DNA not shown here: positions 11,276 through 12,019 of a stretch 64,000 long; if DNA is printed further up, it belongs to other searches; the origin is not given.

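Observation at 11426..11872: ComK-family gene in the dnaN-recF slot of the origin operon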

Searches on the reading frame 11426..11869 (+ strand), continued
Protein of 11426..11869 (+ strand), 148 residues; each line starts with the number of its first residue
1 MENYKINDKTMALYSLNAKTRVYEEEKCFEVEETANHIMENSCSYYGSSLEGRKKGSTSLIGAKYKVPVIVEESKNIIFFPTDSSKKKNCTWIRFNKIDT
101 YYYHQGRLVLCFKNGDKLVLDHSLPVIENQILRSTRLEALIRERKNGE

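Call 54: find_homologous_proteins(query=A3, max_evalue=0.001)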
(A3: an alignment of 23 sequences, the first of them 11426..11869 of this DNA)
Query A3 (23 sequences) (148 aa, profile of the alignment): 2248 proteins with E <= 0.001 among 5920 candidates; the best 120 are listed.
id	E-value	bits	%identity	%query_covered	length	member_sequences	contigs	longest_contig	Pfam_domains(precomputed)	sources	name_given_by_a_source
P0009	3.7e-74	265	63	98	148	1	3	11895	PF06338.18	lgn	-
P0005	3.8e-74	265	64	98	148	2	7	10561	PF06338.18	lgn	-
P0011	4.5e-74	265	63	98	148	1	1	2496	PF06338.18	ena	-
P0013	5.2e-74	265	63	98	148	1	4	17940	PF06338.18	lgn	-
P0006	5.5e-74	265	63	98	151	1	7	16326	PF06338.18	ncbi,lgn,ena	-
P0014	6.3e-74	265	62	98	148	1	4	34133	PF06338.18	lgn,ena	-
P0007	6.5e-74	265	63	98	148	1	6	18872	PF06338.18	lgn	-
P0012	1.1e-73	264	62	98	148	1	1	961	PF06338.18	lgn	-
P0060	1.8e-73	263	63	98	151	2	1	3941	PF06338.18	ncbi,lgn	-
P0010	2.3e-73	263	63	98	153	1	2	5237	PF06338.18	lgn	-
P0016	5.9e-73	262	62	98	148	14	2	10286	PF06338.18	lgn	-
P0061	1.1e-72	261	64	99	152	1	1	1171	PF06338.18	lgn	-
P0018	1.4e-72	260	61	97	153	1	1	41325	PF06338.18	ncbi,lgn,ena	-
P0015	1.8e-72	260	62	98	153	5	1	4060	PF06338.18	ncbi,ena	-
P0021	2.4e-72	260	60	100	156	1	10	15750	PF06338.18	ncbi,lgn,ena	-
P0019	4.7e-72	259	61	98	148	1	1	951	PF06338.18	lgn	-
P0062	6.3e-72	258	63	96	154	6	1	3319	PF06338.18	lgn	-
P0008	8.5e-72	258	65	98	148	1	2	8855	PF06338.18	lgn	-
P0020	1.1e-71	257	62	97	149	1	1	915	PF06338.18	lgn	-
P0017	1.6e-71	257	62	98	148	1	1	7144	PF06338.18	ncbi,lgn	-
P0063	3.1e-71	256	60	98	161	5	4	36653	PF06338.18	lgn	-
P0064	3.3e-71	256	61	98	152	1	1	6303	PF06338.18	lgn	-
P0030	3.6e-71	256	59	97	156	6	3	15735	PF06338.18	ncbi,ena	-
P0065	3.9e-71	256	63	98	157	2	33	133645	PF06338.18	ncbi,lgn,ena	-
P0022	4.9e-71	255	57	98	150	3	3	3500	PF06338.18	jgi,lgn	jgi:competence protein ComK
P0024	7.4e-71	255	59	98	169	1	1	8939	PF06338.18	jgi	jgi:competence protein ComK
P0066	7.4e-71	255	60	98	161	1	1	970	PF06338.18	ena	-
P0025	9.8e-71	254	57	98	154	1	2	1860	PF06338.18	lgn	-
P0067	1.2e-70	254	58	98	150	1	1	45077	PF06338.18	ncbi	-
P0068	1.3e-70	254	57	98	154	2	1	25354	PF06338.18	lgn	-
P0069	1.8e-70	253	61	98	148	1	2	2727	PF06338.18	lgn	-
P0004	1.8e-70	253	66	98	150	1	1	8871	PF06338.18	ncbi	-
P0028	2.0e-70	253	59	97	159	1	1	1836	PF06338.18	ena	-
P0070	2.6e-70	253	59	99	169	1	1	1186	PF06338.18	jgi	jgi:competence protein ComK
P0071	2.7e-70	253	57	98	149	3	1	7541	PF06338.18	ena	-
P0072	2.7e-70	253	59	98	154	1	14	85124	PF06338.18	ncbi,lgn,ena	-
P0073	5.1e-70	252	54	98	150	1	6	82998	PF06338.18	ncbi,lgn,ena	-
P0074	6.9e-70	252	53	98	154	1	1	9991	PF06338.18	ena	-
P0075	7.6e-70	251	57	98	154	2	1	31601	PF06338.18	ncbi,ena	-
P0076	7.8e-70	251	59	98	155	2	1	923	PF06338.18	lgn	-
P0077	8.2e-70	251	59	98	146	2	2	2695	PF06338.18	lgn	-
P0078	9.0e-70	251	55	98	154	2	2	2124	PF06338.18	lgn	-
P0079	9.8e-70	251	62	99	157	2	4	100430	PF06338.18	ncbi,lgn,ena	-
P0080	1.0e-69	251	57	98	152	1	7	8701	PF06338.18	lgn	-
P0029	1.7e-69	250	58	97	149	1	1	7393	PF06338.18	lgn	-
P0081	1.9e-69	250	57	98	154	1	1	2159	PF06338.18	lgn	-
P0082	2.0e-69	250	56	98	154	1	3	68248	PF06338.18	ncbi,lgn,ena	-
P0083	2.0e-69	250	57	97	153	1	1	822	PF06338.18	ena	-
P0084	2.0e-69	250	55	98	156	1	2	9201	PF06338.18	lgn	-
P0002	3.4e-69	249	85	100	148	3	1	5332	PF06338.18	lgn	-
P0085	7.0e-69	248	54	98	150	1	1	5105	PF06338.18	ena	-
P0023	7.8e-69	248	61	98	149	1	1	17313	PF06338.18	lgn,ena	-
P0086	7.9e-69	248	59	98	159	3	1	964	PF06338.18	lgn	-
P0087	1.1e-68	248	54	98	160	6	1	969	PF06338.18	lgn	-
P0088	1.3e-68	247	56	98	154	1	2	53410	PF06338.18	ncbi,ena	-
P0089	2.2e-68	247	55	98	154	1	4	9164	PF06338.18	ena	-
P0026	2.7e-68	246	58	99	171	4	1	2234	PF06338.18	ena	-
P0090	2.9e-68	246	55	99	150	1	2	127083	PF06338.18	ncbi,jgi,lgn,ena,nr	ncbi:MAG: competence protein [Firmicutes bacterium]|nr:competence protein [Bacillota bacterium]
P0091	4.5e-68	246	55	98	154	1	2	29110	PF06338.18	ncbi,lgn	-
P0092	4.8e-68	246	55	99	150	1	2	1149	PF06338.18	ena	-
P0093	5.0e-68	246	55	99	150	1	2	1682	PF06338.18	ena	-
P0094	7.1e-68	245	56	98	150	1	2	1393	PF06338.18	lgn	-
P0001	8.0e-68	245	99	100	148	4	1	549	PF06338.18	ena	-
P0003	1.1e-67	244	82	100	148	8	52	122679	PF06338.18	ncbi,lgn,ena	-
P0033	1.2e-67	244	54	98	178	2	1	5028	PF06338.18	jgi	jgi:competence protein ComK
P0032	1.3e-67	244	54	98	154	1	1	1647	PF06338.18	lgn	-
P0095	1.5e-67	244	59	100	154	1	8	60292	PF06338.18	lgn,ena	-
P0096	1.5e-67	244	59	100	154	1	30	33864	PF06338.18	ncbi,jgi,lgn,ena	-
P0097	1.7e-67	244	59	100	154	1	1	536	PF06338.18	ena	-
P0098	1.7e-67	244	55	99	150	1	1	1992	PF06338.18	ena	-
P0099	1.7e-67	244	55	98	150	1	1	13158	PF06338.18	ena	-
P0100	2.0e-67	244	56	99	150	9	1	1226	PF06338.18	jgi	-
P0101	3.7e-67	243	57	98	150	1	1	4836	PF06338.18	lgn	-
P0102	5.9e-67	242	55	99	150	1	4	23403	PF06338.18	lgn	-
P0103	7.2e-67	242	53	99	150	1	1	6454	PF06338.18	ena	-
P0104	7.8e-67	242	56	99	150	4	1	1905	PF06338.18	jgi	-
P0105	9.1e-67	241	56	99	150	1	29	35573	PF06338.18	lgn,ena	-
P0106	9.9e-67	241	55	99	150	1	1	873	PF06338.18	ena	-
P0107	1.1e-66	241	54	98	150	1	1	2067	PF06338.18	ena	-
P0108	1.2e-66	241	55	98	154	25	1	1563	PF06338.18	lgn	-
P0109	1.2e-66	241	56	98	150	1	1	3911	PF06338.18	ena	-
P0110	1.2e-66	241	59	98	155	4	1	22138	PF06338.18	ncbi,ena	-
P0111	1.3e-66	241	55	98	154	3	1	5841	PF06338.18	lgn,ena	-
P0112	1.3e-66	241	55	98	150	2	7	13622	PF06338.18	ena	-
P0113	1.4e-66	241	53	99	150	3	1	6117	PF06338.18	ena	-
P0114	1.5e-66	241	56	99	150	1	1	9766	PF06338.18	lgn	-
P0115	1.6e-66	241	55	99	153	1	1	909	PF06338.18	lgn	-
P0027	1.7e-66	241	59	98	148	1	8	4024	PF06338.18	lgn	-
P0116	2.3e-66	240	53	99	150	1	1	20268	PF06338.18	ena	-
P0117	2.5e-66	240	55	99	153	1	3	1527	PF06338.18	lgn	-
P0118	2.5e-66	240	54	98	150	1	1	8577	PF06338.18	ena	-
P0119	2.8e-66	240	53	99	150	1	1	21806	PF06338.18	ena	-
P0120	3.2e-66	240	52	98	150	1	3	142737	PF06338.18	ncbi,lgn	-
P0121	4.0e-66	239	54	98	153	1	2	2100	PF06338.18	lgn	-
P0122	4.1e-66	239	55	99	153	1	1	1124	PF06338.18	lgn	-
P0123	4.4e-66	239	56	96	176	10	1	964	PF06338.18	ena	-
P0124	4.7e-66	239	61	98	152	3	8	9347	PF06338.18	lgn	-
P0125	4.9e-66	239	52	98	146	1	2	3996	PF06338.18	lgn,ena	-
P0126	6.2e-66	239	55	98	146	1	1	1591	PF06338.18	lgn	-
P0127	6.5e-66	239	57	98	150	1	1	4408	PF06338.18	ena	-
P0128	6.6e-66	239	56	98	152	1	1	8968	PF06338.18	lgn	-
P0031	1.2e-65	238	55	98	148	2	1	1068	PF06338.18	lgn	-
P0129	1.2e-65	238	52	99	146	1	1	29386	PF06338.18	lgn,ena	-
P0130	1.7e-65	237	55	98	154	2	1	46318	PF06338.18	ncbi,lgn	-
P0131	2.0e-65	237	53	99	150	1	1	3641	PF06338.18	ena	-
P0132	2.5e-65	237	54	99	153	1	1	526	PF06338.18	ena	-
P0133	2.6e-65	237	56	98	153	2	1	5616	PF06338.18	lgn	-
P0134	2.6e-65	237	55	99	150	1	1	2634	PF06338.18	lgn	-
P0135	2.7e-65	237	53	99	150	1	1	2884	PF06338.18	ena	-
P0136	2.9e-65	237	55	99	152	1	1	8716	PF06338.18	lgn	-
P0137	5.4e-65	236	57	99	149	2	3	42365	PF06338.18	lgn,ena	-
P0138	8.5e-65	235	54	99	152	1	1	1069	PF06338.18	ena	-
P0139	1.3e-64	234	57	98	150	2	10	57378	PF06338.18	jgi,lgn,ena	-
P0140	2.6e-64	233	57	98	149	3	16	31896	PF06338.18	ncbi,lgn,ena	-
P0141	3.1e-64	233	62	98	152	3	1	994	PF06338.18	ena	-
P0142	5.0e-64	233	56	98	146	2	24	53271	PF06338.18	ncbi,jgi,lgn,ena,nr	ncbi:MAG: competence protein [Bacilli bacterium]|jgi:competence protein ComK|nr:competence protein [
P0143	6.5e-64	232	52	99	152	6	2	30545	PF06338.18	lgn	-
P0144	7.1e-64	232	56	99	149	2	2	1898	PF06338.18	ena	-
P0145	7.9e-64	232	58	99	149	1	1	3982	PF06338.18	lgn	-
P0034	9.2e-64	232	54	98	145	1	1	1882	PF06338.18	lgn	-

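Call 66: search_protein_representatives(alignment_id=A3)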
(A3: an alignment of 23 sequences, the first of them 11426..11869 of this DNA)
Query: 23 sequences, 150 profile positions. Proteins with E-value up to 0.001 (for the whole library): 1715; up to 1e-10: 1013; up to 1e-30: 117. The best 150 are listed.
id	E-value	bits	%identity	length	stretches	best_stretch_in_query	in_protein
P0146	2.4e-56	205.9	-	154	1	1-148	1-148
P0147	6.2e-53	194.9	-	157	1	1-148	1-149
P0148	3.6e-51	189.1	-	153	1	1-146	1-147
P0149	9.9e-51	187.7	-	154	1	3-145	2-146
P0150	7.7e-50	184.8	-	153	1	3-148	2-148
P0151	2.1e-49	183.4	-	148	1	1-146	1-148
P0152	8.2e-49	181.5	-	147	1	1-146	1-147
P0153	6.4e-48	178.6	-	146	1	1-145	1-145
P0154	1.9e-47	177.1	-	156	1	2-148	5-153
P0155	5.6e-47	175.5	-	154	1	3-148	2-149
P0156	8.4e-47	175.0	-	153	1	3-148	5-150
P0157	4.3e-46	172.7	-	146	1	1-145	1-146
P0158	2.7e-45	170.1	-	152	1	3-148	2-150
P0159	3.6e-45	169.7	-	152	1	1-146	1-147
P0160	5.9e-45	169.0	-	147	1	1-145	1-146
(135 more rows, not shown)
